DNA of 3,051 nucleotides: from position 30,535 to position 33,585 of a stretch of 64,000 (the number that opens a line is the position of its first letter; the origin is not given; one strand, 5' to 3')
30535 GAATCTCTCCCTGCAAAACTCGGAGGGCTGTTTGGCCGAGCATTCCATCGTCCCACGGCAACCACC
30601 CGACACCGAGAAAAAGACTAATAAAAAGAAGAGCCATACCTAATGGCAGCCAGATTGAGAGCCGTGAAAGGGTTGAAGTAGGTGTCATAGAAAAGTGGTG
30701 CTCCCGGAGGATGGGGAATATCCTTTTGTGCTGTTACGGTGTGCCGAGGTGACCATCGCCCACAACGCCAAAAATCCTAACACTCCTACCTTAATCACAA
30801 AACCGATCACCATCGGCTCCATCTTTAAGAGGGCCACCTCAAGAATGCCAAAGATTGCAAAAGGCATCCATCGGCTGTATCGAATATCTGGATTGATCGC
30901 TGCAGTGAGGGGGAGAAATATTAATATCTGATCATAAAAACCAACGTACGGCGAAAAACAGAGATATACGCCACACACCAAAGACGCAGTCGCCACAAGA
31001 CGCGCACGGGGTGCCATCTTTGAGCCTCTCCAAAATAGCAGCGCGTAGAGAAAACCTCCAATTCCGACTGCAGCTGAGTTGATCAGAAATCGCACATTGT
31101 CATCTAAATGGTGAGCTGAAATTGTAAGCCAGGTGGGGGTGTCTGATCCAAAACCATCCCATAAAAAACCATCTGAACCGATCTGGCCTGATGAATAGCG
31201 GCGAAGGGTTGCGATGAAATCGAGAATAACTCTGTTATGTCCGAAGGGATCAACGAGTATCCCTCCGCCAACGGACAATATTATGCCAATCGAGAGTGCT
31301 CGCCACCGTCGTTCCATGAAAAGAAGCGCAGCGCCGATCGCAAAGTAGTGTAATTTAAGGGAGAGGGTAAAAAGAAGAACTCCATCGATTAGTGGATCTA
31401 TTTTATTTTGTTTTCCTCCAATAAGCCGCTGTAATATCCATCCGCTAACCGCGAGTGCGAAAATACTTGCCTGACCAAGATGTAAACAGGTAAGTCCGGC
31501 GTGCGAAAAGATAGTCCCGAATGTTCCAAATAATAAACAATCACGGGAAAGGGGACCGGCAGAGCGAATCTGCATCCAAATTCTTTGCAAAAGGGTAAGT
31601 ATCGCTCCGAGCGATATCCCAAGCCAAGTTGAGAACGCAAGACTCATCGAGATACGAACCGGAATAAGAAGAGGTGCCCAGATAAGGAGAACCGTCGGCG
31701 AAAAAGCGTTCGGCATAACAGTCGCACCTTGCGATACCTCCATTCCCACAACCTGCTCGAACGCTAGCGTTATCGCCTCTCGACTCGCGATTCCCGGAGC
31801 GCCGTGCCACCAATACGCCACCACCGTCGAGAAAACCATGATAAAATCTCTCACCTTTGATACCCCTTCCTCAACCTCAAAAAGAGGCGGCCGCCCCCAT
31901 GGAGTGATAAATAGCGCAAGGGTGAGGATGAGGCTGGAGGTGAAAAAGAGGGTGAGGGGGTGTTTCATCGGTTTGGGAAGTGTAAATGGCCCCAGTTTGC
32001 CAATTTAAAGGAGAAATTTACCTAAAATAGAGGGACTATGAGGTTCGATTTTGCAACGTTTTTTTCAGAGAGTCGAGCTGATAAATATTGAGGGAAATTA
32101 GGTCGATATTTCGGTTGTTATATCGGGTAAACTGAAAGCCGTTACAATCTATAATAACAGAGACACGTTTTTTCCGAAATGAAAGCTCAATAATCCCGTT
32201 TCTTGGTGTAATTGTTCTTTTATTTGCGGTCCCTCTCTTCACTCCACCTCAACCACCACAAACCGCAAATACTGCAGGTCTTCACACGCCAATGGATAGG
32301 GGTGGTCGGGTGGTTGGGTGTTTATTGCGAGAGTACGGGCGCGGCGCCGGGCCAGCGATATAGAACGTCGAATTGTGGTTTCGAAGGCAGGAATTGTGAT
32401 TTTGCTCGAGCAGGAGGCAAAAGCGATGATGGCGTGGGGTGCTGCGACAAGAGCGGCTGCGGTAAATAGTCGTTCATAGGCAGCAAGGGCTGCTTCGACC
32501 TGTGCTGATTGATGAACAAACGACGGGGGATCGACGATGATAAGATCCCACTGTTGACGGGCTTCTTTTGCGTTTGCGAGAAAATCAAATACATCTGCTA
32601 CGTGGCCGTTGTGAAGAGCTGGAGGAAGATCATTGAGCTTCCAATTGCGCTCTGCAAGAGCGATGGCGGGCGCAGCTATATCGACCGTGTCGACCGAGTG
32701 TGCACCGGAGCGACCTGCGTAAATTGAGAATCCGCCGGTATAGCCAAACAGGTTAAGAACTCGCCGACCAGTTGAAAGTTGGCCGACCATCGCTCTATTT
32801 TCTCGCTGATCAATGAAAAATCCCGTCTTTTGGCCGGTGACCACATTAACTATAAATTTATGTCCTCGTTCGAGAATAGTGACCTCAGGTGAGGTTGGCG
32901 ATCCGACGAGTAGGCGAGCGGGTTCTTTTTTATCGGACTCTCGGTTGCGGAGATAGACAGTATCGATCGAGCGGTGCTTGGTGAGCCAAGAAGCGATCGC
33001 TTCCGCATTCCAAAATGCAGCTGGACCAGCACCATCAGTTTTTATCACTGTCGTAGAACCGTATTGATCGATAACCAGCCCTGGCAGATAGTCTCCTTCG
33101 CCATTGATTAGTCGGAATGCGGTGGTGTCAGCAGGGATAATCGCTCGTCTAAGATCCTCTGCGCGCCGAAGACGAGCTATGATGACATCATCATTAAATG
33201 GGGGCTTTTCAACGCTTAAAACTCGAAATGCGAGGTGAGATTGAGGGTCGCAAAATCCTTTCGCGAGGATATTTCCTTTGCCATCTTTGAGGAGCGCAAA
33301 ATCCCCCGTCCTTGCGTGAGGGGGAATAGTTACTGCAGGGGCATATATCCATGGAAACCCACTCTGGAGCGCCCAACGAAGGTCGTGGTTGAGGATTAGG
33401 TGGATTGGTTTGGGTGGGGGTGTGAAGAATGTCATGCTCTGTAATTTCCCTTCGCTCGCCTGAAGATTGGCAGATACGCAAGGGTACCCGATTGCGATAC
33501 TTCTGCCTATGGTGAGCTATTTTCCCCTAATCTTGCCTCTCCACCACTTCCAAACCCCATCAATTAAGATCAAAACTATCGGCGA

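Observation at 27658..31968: Four-gene translationally coupled operon: two GT-C-type membrane glycosyltransferases, a small protein and an ArnC-like polyprenyl-P-sugar synthase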

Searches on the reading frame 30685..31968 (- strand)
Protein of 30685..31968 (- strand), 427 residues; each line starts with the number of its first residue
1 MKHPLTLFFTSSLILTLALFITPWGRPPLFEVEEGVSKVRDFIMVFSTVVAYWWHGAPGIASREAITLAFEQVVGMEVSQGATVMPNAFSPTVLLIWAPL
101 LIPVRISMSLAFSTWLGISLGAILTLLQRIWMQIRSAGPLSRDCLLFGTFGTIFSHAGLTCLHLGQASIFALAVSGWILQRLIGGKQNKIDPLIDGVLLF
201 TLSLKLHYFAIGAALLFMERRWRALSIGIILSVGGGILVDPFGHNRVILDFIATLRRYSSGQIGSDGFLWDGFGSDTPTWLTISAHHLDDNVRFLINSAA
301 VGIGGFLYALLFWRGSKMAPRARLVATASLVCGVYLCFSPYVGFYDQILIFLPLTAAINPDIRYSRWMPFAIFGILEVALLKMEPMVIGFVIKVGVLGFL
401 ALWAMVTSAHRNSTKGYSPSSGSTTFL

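Call 5: search_protein_families(library=pfam, proteins=[window:30685-31968:-], max_evalue=1)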
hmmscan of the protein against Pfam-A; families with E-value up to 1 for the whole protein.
window:30685-31968:- (427 aa): 0 families

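Call 6: search_protein_families(library=ncbifam, proteins=[window:30685-31968:-], max_evalue=1)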
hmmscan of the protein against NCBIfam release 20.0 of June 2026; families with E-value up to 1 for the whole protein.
window:30685-31968:- (427 aa): 0 families
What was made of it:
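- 30685..31968 (-): Gene A, 427 aa: polytopic membrane protein, divergent GT87-like (GT-C) glycosyltransferase candidate. No direct Pfam or NCBIfam hit (calls 5, 6).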

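Call 11: find_homologous_proteins(query=window:30685-31968:-)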
Query window:30685-31968:- (427 aa): 4 proteins with E <= 0.001 among 8000 candidates.
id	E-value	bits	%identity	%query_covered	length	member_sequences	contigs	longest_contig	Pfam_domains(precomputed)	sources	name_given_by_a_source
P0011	6.7e-276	933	99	100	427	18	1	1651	-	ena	-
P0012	2.2e-234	796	84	100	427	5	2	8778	-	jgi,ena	jgi:hypothetical protein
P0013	5.3e-232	788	83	99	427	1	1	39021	-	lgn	-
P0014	3.6e-83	298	42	85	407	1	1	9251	-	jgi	jgi:hypothetical protein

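Call 23: search_solved_structures(query=A1, max_evalue=10)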
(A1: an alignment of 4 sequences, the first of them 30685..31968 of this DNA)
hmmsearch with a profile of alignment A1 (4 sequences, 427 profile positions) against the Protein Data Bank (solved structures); distinct sequences matched with E-value up to 10: 0.

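Call 32: predict_structure(alignment_id=A1)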
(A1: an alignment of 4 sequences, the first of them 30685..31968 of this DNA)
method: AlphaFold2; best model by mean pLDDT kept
length: 427 residues; sequences in the alignment: 4
mean_pLDDT: 40.1   pTM: 0.29
mean pLDDT of the five models: 40.1, 38.5, 35.4, 34.8, 34.3
residues with pLDDT >= 90: 0; 70-90: 0; 50-70: 58; < 50: 369
segments of 3 or more residues with pLDDT < 50: 1-135, 137-174, 185-187, 204-207, 239-241, 243-315, 318-427
pLDDT, mean of each block of 10 residues (from residue 1): 34 37 28 30 32 27 41 37 33 33 31 34 43 47 44 35 35 50 55 60 50 56 64 52 44 38 27 25 35 44 46 48 48 44 38 39 35 37 36 39 40 36 32
secondary structure, 60 per line:
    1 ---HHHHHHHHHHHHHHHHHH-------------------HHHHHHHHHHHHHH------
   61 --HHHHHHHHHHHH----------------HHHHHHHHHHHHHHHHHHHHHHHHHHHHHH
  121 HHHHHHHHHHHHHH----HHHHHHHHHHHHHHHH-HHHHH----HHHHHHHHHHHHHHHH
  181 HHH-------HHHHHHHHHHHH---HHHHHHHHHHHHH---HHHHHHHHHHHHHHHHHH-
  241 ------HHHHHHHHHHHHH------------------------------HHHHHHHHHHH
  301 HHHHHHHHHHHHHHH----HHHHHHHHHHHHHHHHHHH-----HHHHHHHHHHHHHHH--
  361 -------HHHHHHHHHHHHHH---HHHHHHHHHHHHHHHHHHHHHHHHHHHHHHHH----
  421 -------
elements in order: H4-21 H41-54 H63-74 H91-134 H139-154 H156-160 H165-183 H191-202 H206-218 H222-239 H247-259 H290-315 H320-338 H344-358 H368-381 H385-416
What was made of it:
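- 30685..31968 (-): The structure model was unusable (pLDDT 40, call 32).
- On GT87 (PF09594; PimE-like GT-C), gene A: The model built from 4 sequences has pLDDT 40 (call 32).
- A has no usable structure model (call 32).
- Tried and rejected: The AlphaFold model of A from the 4-sequence alignment was useless (pLDDT 40, call 32).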

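Call 33: search_protein_representatives(alignment_id=A1)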
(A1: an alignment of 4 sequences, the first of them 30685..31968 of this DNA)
Query: 4 sequences, 427 profile positions. Proteins with E-value up to 0.001 (for the whole library): 131; up to 1e-10: 68; up to 1e-30: 8. The best 131 are listed.
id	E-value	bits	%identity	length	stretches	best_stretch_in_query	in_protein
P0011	2.1e-245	830.7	-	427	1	1-426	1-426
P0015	1.7e-141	488.4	-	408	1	2-409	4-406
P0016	5.7e-127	440.5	-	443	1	2-409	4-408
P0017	1.5e-48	182.2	-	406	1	7-396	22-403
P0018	2.2e-40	155.3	-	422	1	16-357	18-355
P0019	1.4e-38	149.3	-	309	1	17-291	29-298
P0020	2.1e-38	148.7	-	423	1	12-386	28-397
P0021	3.9e-31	124.8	-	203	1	197-397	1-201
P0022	5.5e-27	111.1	-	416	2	5-256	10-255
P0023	4.7e-25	104.7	-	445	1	6-404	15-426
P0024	1.6e-24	103.0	-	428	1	26-398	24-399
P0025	9.9e-23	97.1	-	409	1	4-357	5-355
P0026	4.3e-21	91.7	-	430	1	33-358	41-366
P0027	1.9e-20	89.6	-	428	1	1-415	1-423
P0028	4.4e-20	88.3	-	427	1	13-383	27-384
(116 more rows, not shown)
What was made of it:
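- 30685..31968 (-): A profile search found 131 relatives (call 33).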

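Call 37: search_protein_families(library=pfam, alignment_id=A3, max_evalue=0.01)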
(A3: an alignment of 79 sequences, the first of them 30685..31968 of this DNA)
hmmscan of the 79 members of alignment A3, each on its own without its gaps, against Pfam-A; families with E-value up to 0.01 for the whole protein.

A. member 1, window:30685-31968:- (427 aa): 0 families

B. families by the number of members that match (of 79 scanned): 2 families
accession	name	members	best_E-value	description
PF09594.16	GT87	36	1.5e-14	Glycosyltransferase family 87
PF20064.4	DUF6463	1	0.0099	Family of unknown function (DUF6463)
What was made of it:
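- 30685..31968 (-): Of 79 aligned, 36 hit PF09594 GT87 (call 37).
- On GT87 (PF09594; PimE-like GT-C), gene A: Of 79 relatives, 36 hit PF09594 (call 37).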

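Call 38: search_solved_structures(query=A3, max_evalue=10, show_alignments=2)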
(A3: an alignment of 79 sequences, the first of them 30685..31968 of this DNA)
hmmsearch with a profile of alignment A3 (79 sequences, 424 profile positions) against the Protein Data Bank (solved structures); distinct sequences matched with E-value up to 10: 7.
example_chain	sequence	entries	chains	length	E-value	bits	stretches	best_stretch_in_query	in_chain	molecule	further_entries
6eny_C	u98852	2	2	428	0.46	12.5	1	113-172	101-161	Tapasin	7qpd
9rcv_B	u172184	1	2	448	0.46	12.5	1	113-172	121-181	Tapasin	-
3f8u_B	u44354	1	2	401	0.59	12.1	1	113-172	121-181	Tapasin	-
7qng_A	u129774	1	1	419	0.64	12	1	113-172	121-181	Tapasin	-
9sqm_D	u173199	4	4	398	0.65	12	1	113-172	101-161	Tapasin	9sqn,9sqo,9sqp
7tue_D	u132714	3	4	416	0.69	11.9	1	113-172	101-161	Tapasin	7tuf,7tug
7zn7_B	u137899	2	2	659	1.5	10.8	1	98-144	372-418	B27a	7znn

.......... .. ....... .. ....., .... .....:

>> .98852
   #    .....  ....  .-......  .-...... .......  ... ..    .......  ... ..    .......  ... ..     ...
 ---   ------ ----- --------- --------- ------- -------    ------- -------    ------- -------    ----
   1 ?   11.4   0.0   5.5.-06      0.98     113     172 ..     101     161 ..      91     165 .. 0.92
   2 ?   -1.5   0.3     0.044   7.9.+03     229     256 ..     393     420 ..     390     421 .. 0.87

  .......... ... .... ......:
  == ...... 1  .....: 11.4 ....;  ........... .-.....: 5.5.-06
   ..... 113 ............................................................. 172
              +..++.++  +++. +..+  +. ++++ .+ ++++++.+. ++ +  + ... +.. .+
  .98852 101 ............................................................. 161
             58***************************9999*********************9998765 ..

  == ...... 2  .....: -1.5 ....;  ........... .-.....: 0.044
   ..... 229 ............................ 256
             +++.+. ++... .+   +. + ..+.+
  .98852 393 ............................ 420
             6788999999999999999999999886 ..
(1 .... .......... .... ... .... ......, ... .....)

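Call 40: search_protein_families(library=pfam, proteins=[P0015, P0016, P0017, P0018, P0020, P0022, P0023, P0024, P0025, P0026], max_evalue=0.1)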
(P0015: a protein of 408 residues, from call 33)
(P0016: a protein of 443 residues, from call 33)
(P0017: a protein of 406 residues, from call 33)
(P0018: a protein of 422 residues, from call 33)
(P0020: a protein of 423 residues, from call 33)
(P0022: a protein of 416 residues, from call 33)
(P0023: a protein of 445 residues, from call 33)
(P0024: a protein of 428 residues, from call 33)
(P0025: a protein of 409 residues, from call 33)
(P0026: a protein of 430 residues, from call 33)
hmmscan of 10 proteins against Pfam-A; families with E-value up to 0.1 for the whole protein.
P0015 (408 aa): 0 families

P0016 (443 aa): 0 families

P0017 (406 aa): 1 family
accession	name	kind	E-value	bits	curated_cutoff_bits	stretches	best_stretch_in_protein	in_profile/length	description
PF09594.16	GT87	-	6.1e-11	43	25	1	99-344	5-234/237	Glycosyltransferase family 87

P0018 (422 aa): 1 family
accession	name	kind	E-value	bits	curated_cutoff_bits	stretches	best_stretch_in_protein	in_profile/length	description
PF09594.16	GT87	-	2.2e-06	28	25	1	90-338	5-237/237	Glycosyltransferase family 87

P0020 (423 aa): 0 families

P0022 (416 aa): 1 family
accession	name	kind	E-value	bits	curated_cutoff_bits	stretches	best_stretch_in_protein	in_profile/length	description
PF09594.16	GT87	-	1.8e-10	41.4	25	1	91-328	5-233/237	Glycosyltransferase family 87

P0023 (445 aa): 1 family
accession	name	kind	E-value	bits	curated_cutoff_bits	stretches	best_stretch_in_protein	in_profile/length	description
PF15492.12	Nbas_N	-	0.09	12.5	27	0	80-169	70-154/281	Neuroblastoma-amplified sequence, N terminal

P0024 (428 aa): 1 family
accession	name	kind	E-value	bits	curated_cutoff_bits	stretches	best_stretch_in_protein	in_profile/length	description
PF09594.16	GT87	-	4.3e-09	36.9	25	1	86-335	5-237/237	Glycosyltransferase family 87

P0025 (409 aa): 1 family
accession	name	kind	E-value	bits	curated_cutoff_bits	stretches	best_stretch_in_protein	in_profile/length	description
PF09594.16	GT87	-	3.3e-10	40.6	25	1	84-338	3-237/237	Glycosyltransferase family 87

P0026 (430 aa): 2 families
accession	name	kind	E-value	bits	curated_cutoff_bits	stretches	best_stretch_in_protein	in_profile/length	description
PF09594.16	GT87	-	3.9e-07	30.5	25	1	96-348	5-237/237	Glycosyltransferase family 87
PF02238.20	COX7a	-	0.035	15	22.1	0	319-346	8-36/53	Cytochrome c oxidase subunit VII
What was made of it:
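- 30685..31968 (-): P0017 scores 43 bits against a cutoff of 25 (call 40).
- On GT87 (PF09594; PimE-like GT-C), gene A: No hit for A, P0015, P0016 or P0020 (calls 5, 40).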

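Call 60: find_encoding_contigs(protein=P0015, flank=6000, max_places=2)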
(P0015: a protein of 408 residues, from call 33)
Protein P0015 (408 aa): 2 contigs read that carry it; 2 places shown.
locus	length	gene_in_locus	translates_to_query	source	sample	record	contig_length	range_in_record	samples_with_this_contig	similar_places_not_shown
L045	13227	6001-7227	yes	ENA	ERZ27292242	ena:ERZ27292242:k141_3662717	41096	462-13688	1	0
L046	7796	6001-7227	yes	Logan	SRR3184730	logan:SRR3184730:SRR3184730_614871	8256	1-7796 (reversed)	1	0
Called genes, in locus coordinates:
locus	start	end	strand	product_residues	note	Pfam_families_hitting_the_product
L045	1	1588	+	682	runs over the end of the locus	?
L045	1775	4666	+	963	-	PF00690:Cation_ATPase_N, PF00122:E1-E2_ATPase, PF13246:Cation_ATPase, PF00702:Hydrolase, PF12710:HAD (weak), PF00689:Cation_ATPase_C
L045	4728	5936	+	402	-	PF17785:PUA_3, PF10672:Methyltrans_SAM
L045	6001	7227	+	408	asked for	-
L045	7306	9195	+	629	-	-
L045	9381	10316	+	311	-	PF00535:Glycos_transf_2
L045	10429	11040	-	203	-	PF13489:Methyltransf_23 (weak), PF13847:Methyltransf_31, PF08241:Methyltransf_11, PF08242:Methyltransf_12, PF13649:Methyltransf_25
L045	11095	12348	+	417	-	PF09594:GT87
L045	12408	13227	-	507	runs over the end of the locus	PF13231:PMT_2 (weak)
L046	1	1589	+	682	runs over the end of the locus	?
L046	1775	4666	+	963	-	PF00690:Cation_ATPase_N, PF00122:E1-E2_ATPase, PF13246:Cation_ATPase, PF00702:Hydrolase, PF12710:HAD (weak), PF00689:Cation_ATPase_C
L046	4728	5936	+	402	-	PF17785:PUA_3, PF10672:Methyltrans_SAM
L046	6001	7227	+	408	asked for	-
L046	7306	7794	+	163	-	?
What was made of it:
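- The more distant L045 also has A followed by a polytopic protein and a D-like GT2 at the same chromosomal site (call 60).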

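Call 61: find_encoding_contigs(protein=P0017, flank=6000, max_places=2)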
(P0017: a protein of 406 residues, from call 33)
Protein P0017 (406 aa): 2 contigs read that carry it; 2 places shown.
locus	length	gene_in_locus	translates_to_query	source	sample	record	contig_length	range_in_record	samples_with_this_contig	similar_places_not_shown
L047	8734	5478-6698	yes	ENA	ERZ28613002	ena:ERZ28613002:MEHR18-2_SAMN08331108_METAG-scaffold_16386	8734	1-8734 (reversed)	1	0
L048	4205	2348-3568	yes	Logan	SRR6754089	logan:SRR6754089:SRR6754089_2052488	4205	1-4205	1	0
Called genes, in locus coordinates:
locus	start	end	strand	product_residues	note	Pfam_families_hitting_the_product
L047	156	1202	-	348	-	PF00389:2-Hacid_dh, PF02826:2-Hacid_dh_C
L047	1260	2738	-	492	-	PF00370:FGGY_N, PF02782:FGGY_C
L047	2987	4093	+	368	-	PF02073:Peptidase_M29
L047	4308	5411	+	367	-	PF04539:Sigma70_r3 (faint), PF04545:Sigma70_r4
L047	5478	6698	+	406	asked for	PF09594:GT87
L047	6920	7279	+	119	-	-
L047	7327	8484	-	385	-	PF04851:ResIII, PF00270:DEAD, PF00271:Helicase_C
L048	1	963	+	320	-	?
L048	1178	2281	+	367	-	PF04539:Sigma70_r3 (faint), PF04545:Sigma70_r4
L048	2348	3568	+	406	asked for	PF09594:GT87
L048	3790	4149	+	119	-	-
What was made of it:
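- A-family genes also occur alone, without a GT2 partner (L047, call 61). A-family genes occur without an adjacent GT2 (L047, L048; call 61).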

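Call 81: search_solved_structures(query=A6, max_evalue=10, show_alignments=3)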
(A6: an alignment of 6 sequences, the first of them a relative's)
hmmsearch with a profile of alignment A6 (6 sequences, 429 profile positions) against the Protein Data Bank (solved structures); distinct sequences matched with E-value up to 10: 0.
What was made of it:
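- On GT87 (PF09594; PimE-like GT-C), gene A: No alignment to PimE could be obtained (calls 38, 81).
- Closest known: GT87 polyprenyl-P-mannose-dependent mannosyltransferases. Different: Profiles of A and of its GT87-positive relatives find no PDB sequence, PimE included (calls 38, 81).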

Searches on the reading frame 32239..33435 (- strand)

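Call 9: search_protein_families(library=pfam, proteins=[window:32239-33435:-], max_evalue=0.001)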
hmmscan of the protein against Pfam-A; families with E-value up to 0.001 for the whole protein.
window:32239-33435:- (398 aa): 4 families
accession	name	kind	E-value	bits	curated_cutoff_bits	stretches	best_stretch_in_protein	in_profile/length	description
PF10672.15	Methyltrans_SAM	-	5.5e-21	75.5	27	1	159-311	62-211/286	S-adenosylmethionine-dependent methyltransferase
PF17785.7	PUA_3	-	5.1e-10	39.4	22.6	1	15-74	3-63/64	PUA-like domain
PF03602.21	Cons_hypoth95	-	5.5e-05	23.4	24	1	219-329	38-147/182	Conserved hypothetical protein 95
PF05175.20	MTS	-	7.6e-05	22.8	23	1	223-328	32-127/170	Methyltransferase small domain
